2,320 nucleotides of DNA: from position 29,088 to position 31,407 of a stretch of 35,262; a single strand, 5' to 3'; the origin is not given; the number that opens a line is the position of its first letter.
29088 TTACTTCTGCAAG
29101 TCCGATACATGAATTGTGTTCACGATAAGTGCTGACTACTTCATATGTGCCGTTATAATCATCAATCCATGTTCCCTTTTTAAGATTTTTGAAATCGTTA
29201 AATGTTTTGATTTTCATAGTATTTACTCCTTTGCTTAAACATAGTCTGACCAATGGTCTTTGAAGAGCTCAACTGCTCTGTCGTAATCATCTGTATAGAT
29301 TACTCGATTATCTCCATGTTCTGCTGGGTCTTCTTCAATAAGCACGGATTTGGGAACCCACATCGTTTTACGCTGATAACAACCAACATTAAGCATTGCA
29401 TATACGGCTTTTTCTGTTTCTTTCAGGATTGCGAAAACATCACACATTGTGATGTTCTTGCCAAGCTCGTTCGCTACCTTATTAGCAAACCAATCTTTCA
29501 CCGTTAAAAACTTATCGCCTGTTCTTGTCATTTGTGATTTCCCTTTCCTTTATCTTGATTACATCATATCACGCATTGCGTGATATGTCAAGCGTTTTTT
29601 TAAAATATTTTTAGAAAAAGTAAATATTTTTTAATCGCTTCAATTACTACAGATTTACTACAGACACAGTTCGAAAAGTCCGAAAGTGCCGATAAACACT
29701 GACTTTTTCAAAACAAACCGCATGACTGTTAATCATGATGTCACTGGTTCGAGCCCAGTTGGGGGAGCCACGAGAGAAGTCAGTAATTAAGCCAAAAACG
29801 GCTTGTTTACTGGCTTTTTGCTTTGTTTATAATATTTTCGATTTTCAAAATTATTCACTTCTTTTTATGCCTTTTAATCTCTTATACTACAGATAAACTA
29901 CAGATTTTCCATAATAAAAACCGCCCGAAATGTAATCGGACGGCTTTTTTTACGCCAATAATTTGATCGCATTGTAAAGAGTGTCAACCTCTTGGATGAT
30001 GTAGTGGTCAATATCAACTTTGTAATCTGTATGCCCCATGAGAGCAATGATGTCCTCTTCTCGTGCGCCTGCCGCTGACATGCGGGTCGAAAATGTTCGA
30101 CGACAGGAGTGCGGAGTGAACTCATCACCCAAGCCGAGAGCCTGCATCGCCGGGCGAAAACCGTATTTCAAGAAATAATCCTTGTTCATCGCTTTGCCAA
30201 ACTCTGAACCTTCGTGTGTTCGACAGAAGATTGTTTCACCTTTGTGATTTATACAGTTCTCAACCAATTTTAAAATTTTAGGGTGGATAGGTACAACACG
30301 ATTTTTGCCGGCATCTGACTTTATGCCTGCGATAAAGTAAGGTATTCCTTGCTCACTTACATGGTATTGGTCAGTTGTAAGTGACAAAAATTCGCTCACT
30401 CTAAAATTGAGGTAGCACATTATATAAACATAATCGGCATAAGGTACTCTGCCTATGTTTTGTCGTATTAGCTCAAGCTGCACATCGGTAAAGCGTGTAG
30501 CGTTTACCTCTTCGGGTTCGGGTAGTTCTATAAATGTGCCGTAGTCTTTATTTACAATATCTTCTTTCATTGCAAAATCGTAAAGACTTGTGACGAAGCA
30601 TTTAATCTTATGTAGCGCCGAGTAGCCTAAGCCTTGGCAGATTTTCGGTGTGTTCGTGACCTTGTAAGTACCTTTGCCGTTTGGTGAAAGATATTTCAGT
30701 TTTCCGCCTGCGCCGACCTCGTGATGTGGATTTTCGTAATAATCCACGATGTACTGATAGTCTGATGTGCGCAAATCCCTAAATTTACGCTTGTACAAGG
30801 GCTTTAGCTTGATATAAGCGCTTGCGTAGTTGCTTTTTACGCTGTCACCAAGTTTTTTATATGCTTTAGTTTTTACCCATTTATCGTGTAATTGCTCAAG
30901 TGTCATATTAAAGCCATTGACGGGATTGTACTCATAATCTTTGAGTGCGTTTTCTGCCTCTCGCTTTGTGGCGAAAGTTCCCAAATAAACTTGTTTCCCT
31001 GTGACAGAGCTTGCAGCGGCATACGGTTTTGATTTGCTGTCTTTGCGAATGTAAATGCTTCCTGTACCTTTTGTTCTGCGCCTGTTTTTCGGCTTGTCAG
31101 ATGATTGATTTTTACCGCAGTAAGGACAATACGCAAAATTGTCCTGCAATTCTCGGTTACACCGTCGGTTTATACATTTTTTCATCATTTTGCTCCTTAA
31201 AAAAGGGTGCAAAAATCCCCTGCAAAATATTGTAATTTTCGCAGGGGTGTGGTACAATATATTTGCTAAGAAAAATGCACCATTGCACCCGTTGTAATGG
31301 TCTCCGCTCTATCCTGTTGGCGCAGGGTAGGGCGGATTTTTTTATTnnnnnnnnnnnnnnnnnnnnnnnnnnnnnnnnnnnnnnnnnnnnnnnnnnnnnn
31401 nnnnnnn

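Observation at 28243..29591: Autoregulated four-gene accessory operon (two small acidic proteins, a 195-aa unknown and a terminal HTH) with acr-aca-like or toxin-antitoxin-like architecture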

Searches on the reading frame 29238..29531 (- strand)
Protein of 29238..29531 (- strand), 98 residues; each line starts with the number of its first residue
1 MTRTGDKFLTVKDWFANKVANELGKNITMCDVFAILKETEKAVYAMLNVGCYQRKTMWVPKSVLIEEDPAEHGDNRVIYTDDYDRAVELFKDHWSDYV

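Call 3: search_protein_families(library=pfam, proteins=[window:29238-29531:-], max_evalue=1)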
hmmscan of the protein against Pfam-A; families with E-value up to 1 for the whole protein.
seq(98 aa): 0 families

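Call 4: search_protein_families(library=phrogs, proteins=[window:29238-29531:-], max_evalue=1)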
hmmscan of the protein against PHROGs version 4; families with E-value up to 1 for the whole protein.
seq(98 aa): 3 families
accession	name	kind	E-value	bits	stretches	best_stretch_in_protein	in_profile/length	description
phrog_12732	-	unknown function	1.3e-07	33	1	6-65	56-120/121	-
phrog_3937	-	unknown function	0.32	12.4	1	42-81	40-79/116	-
phrog_35218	-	unknown function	0.39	11.7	1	18-49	65-96/108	-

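Call 5: search_protein_families(library=padloc, proteins=[window:29238-29531:-], max_evalue=1)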
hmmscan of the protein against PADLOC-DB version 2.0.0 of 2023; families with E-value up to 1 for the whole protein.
seq(98 aa): 0 families

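Call 6: search_protein_families(library=ncbifam, proteins=[window:29238-29531:-], max_evalue=1)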
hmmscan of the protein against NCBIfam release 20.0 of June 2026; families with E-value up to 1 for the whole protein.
seq(98 aa): 0 families

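Call 22: find_homologous_proteins(query=window:29238-29531:-)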
Query seq(98 aa) (98 aa): 142 proteins with E <= 0.001 among 142 candidates; the best 120 are listed.
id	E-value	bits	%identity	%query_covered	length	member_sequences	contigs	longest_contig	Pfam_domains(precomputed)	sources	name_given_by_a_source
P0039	3.2e-58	212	94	100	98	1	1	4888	-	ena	-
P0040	7.9e-57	208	92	100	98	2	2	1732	-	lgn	-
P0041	1.1e-55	204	90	100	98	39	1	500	-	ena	-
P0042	1.6e-55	203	90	100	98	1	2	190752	-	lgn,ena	-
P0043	4.0e-55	202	91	100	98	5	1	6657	-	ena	-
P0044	7.9e-55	201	89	100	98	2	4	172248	-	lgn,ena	-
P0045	5.2e-54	198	89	100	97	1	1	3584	-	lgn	-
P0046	3.5e-53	196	88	100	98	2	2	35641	-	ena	-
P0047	2.1e-49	184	82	100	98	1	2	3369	-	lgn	-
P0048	3.7e-48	180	81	100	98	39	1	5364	-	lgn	-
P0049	5.4e-47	176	80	100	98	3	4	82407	-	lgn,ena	-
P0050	6.8e-47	176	80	100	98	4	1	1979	-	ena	-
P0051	9.0e-47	175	80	100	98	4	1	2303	-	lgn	-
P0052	3.4e-46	173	80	100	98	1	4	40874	-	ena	-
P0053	4.4e-46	173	78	100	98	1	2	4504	-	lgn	-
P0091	4.8e-28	115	56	95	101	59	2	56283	-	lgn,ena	-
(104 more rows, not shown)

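Call 25: find_encoding_contigs(protein=P0091, flank=5000, max_places=3)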
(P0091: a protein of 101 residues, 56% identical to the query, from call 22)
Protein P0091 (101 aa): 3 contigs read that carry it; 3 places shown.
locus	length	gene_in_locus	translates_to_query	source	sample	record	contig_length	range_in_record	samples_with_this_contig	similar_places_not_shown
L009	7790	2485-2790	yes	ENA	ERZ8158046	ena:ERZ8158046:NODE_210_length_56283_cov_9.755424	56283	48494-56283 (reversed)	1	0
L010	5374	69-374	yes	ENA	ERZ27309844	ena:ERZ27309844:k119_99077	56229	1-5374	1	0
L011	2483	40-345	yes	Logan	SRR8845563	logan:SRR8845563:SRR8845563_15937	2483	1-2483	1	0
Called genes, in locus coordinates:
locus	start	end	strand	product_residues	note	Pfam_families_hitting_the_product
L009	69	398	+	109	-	-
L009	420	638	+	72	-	-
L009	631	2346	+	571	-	PF04851:ResIII, PF00176:SNF2-rel_dom, PF00271:Helicase_C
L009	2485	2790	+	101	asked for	-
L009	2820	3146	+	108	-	PF13384:HTH_23 (weak)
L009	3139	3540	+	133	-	-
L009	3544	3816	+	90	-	-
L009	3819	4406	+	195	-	-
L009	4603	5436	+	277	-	PF13730:HTH_36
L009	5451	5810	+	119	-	-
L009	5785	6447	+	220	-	PF01695:IstB_IS21, PF00308:Bac_DnaA (weak)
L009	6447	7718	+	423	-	PF03796:DnaB_C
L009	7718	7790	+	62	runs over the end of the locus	-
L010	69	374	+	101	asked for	-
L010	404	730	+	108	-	PF13384:HTH_23 (weak)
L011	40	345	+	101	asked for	-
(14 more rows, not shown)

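Call 38: search_solved_structures(query=window:29238-29531:-, max_evalue=10)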
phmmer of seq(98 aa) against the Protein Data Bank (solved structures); distinct sequences matched with E-value up to 10: 2.
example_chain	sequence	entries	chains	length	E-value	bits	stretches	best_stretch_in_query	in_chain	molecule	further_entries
4uey_A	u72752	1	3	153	0.42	14.2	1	6-54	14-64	PHOQ PERIPLASMIC DOMAIN DOUBLE MUTANT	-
9g9q_A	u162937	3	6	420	1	13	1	48-81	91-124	Cytochrome P450 CYP199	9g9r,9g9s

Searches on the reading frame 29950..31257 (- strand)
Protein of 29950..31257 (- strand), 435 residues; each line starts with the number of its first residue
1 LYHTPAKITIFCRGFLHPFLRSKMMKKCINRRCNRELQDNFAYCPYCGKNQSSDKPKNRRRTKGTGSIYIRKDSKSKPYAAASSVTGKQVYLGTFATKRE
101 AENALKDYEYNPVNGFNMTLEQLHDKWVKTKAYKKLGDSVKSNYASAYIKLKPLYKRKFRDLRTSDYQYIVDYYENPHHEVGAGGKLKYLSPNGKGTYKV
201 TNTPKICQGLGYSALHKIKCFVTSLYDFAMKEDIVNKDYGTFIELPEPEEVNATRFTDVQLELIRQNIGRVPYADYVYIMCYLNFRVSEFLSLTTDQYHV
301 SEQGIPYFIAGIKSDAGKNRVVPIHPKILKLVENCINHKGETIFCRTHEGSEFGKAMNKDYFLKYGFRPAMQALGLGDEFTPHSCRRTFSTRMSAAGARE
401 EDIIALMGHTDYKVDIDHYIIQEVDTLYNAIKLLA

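Call 69: search_protein_families(library=pfam, max_evalue=0.05, proteins=[window:29950-31257:-])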
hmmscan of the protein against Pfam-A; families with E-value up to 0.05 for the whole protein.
window:29950-31257:- (435 aa): 3 families
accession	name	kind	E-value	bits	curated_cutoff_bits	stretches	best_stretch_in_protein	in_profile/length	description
PF00589.27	Phage_integrase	-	1.6e-14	54.5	27.1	1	273-413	24-160/172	Phage integrase family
PF13240.11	Zn_Ribbon_1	-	0.00084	19.5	25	1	32-49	4-21/23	zinc-ribbon domain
PF17032.10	Zn_ribbon_15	-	0.016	16.4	28.9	1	25-48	52-73/73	zinc-ribbon family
